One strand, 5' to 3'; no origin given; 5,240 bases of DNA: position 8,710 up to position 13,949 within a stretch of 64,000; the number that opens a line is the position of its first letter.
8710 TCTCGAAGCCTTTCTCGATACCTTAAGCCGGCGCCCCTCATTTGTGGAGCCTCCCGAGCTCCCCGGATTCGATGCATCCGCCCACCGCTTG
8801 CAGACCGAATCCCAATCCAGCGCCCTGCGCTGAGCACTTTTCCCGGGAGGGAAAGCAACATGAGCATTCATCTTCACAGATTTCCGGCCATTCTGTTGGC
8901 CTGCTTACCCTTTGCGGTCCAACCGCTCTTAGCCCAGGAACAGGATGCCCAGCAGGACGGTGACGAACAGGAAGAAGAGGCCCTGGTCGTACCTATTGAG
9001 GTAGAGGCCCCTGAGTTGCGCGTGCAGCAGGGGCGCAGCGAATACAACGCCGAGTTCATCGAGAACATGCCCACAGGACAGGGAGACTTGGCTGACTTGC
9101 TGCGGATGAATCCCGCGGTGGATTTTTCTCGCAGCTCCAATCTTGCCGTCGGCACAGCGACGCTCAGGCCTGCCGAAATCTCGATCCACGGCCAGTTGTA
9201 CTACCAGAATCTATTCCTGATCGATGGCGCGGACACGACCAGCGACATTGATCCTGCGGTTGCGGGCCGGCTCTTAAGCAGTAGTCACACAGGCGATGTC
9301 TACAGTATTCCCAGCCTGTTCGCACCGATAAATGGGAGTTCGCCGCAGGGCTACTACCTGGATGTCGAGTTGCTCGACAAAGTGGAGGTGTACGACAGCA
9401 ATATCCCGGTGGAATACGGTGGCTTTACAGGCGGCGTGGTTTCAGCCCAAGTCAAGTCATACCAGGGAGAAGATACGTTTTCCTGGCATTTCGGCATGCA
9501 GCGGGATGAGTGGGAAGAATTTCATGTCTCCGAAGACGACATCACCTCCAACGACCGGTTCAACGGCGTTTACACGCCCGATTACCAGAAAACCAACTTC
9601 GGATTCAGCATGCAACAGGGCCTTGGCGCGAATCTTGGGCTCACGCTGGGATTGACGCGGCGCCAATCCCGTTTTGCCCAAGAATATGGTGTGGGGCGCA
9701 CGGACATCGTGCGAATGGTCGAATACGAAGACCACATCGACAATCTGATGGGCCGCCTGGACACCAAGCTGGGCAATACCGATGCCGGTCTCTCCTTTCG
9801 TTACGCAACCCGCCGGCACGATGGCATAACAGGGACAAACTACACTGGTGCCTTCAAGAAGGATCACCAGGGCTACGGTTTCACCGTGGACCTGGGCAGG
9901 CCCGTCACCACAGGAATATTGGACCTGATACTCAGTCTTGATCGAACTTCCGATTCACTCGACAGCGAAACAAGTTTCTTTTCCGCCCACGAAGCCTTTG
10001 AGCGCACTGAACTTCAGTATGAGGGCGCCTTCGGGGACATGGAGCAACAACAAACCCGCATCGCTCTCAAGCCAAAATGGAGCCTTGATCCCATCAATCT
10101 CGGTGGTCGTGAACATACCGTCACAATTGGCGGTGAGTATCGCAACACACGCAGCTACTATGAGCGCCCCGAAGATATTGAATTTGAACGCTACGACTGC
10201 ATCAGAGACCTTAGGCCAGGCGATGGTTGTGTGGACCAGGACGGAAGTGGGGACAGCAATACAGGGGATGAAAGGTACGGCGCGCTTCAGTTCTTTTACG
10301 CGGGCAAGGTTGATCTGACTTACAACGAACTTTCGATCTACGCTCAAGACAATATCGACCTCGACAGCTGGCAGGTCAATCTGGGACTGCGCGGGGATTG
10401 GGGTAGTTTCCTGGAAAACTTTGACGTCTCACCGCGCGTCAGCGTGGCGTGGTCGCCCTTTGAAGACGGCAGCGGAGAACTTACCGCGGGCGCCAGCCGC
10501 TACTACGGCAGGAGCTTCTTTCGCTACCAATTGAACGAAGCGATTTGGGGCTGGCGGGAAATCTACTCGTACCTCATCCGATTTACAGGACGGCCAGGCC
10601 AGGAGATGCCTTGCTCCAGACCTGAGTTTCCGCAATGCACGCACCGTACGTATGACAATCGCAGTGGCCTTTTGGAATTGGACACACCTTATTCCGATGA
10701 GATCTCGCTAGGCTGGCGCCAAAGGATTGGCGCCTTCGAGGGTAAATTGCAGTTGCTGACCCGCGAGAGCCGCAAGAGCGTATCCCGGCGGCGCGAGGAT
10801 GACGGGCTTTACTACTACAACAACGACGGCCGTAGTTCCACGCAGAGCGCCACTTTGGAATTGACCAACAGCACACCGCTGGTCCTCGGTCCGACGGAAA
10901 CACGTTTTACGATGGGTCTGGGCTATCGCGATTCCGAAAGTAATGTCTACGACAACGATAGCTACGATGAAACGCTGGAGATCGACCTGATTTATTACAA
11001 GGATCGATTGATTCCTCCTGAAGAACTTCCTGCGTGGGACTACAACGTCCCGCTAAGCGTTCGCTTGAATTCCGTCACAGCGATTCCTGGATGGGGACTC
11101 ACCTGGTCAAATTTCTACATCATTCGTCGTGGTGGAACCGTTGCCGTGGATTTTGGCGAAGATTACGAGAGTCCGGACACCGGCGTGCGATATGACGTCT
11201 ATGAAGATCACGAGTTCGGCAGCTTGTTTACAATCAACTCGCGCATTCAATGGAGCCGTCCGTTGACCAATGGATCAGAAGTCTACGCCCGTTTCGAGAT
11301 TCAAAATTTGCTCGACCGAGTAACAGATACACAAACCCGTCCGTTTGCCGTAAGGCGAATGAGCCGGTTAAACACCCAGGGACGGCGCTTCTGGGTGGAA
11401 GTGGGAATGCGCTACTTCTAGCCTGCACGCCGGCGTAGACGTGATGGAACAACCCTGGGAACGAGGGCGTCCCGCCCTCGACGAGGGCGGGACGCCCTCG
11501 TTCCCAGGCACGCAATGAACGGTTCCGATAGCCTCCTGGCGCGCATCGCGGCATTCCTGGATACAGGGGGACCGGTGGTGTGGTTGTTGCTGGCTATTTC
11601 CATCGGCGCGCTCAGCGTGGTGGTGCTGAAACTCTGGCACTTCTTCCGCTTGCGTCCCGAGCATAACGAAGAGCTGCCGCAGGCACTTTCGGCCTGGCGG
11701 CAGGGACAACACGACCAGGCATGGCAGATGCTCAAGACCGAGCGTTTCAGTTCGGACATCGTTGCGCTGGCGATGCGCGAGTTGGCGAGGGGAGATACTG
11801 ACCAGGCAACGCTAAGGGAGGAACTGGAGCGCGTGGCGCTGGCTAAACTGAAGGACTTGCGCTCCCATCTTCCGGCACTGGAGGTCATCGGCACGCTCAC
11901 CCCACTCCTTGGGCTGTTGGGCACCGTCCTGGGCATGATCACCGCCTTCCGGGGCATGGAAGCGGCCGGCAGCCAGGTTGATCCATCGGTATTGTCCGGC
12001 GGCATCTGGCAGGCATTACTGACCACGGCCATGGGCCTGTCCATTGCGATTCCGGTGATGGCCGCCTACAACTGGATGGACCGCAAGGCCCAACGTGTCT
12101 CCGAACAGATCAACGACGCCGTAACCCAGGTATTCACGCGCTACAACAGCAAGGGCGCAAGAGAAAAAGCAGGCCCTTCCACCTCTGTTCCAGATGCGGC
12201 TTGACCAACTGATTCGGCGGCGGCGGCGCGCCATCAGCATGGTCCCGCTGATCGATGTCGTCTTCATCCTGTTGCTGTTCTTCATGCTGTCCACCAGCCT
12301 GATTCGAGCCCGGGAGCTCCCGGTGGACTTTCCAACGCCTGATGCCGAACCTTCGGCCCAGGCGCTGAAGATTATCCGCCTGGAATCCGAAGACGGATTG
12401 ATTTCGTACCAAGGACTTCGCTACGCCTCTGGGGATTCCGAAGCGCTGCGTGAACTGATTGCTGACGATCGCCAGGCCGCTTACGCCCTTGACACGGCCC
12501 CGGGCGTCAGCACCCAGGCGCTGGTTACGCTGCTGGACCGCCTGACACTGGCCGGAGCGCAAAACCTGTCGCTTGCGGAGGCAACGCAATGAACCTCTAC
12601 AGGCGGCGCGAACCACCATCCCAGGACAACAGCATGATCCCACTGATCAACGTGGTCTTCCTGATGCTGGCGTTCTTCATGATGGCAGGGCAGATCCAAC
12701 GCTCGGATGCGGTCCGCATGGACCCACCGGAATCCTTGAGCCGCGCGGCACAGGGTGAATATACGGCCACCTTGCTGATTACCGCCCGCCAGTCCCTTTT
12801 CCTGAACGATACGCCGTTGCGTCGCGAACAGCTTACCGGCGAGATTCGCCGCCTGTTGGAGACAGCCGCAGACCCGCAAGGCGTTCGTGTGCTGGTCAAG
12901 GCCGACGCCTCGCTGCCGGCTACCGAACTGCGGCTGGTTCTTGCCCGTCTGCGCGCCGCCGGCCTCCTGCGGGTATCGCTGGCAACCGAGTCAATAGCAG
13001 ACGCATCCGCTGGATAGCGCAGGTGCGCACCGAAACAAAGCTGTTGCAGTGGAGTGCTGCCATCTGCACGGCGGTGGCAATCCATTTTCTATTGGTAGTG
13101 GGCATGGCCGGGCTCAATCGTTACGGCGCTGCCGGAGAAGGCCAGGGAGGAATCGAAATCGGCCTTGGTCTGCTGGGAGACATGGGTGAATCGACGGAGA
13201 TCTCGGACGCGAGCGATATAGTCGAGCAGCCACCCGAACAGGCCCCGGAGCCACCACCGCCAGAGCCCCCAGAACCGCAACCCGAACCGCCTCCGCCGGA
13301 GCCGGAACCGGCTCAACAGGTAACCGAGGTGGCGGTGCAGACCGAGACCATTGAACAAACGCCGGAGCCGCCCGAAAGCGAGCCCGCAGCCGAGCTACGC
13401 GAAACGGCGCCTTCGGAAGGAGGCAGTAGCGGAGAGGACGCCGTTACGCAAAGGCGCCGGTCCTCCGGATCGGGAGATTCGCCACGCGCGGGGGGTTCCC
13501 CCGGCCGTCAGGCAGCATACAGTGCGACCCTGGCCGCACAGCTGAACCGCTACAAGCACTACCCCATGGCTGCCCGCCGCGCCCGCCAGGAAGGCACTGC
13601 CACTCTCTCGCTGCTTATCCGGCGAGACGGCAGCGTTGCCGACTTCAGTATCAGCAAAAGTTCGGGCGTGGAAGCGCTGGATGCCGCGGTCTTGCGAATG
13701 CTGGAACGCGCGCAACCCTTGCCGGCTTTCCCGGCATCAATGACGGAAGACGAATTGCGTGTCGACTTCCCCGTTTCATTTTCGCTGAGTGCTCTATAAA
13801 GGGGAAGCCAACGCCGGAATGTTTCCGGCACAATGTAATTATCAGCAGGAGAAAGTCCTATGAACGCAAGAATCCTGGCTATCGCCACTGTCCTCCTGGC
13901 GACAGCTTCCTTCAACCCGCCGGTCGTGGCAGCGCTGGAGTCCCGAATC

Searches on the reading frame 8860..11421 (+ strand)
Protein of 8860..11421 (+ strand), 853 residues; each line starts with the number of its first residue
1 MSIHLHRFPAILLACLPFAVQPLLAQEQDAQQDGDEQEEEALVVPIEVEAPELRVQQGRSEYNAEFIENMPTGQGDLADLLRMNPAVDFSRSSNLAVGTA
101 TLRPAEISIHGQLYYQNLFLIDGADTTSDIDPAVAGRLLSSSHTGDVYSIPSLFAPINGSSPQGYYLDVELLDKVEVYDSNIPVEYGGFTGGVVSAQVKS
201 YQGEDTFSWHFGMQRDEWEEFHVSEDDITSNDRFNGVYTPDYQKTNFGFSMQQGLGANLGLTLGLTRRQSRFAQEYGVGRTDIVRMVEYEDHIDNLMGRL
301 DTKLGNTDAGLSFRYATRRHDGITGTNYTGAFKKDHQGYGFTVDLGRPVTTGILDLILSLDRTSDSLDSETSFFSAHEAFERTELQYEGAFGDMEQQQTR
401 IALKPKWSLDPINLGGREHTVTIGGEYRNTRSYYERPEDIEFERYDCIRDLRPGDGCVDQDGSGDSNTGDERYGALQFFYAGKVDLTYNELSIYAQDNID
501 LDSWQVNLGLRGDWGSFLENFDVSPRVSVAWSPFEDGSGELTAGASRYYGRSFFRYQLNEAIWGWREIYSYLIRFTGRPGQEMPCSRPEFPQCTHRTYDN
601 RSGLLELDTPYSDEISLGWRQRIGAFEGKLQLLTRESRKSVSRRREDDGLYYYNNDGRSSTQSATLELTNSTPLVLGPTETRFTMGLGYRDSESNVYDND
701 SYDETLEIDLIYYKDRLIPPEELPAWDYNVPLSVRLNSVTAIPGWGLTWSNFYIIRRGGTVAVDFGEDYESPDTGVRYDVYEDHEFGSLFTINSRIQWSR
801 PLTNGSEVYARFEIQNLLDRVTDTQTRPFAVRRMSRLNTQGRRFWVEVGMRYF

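Call 82: search_protein_families(library=pfam, proteins=[window:8860-11421:+], max_evalue=0.001)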
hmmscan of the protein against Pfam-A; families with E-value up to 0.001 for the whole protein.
window:8860-11421:+ (853 aa): 1 family
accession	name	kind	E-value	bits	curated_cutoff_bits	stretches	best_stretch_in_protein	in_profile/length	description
PF07715.20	Plug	-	6.7e-06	27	23.9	1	55-193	5-107/107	TonB-dependent Receptor Plug Domain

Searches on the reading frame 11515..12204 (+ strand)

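Call 82: search_protein_families(library=pfam, proteins=[window:11515-12204:+], max_evalue=0.001)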
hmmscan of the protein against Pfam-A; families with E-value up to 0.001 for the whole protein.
window:11515-12204:+ (229 aa): 1 family
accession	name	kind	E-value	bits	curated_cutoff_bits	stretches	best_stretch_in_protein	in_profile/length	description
PF01618.21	MotA_ExbB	-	4e-31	107.9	22.9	1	79-199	6-125/127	MotA/TolQ/ExbB proton channel family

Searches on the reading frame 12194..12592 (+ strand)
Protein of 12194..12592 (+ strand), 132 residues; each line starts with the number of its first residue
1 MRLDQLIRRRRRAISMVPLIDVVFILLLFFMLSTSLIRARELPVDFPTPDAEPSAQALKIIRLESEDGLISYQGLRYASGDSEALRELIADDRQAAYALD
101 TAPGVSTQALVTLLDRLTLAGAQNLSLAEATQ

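Call 82: search_protein_families(library=pfam, proteins=[window:12194-12592:+], max_evalue=0.001)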
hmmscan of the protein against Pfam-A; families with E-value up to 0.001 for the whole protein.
window:12194-12592:+ (132 aa): 1 family
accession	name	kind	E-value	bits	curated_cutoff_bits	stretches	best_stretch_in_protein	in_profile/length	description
PF02472.21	ExbD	-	5.2e-17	62.5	25.4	1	10-128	4-124/128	Biopolymer transport protein ExbD/TolR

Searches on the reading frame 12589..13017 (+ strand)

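Call 82: search_protein_families(library=pfam, proteins=[window:12589-13017:+], max_evalue=0.001)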
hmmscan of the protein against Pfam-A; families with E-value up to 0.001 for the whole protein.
window:12589-13017:+ (142 aa): 1 family
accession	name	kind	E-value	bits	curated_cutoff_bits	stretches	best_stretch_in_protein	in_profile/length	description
PF02472.21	ExbD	-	3.7e-20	72.7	25.4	1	14-134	8-126/128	Biopolymer transport protein ExbD/TolR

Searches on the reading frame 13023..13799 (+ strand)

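Call 82: search_protein_families(library=pfam, proteins=[window:13023-13799:+], max_evalue=0.001)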
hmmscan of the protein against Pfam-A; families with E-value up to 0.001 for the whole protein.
window:13023-13799:+ (258 aa): 2 families
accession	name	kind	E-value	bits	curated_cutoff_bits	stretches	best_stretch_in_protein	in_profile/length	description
PF03544.19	TonB_C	-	6.8e-17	62.1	24.6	1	177-255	2-79/79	Gram-negative bacterial TonB protein C-terminal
PF13103.11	TonB_2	-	7.9e-13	48.8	22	1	164-249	2-83/85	TonB C terminal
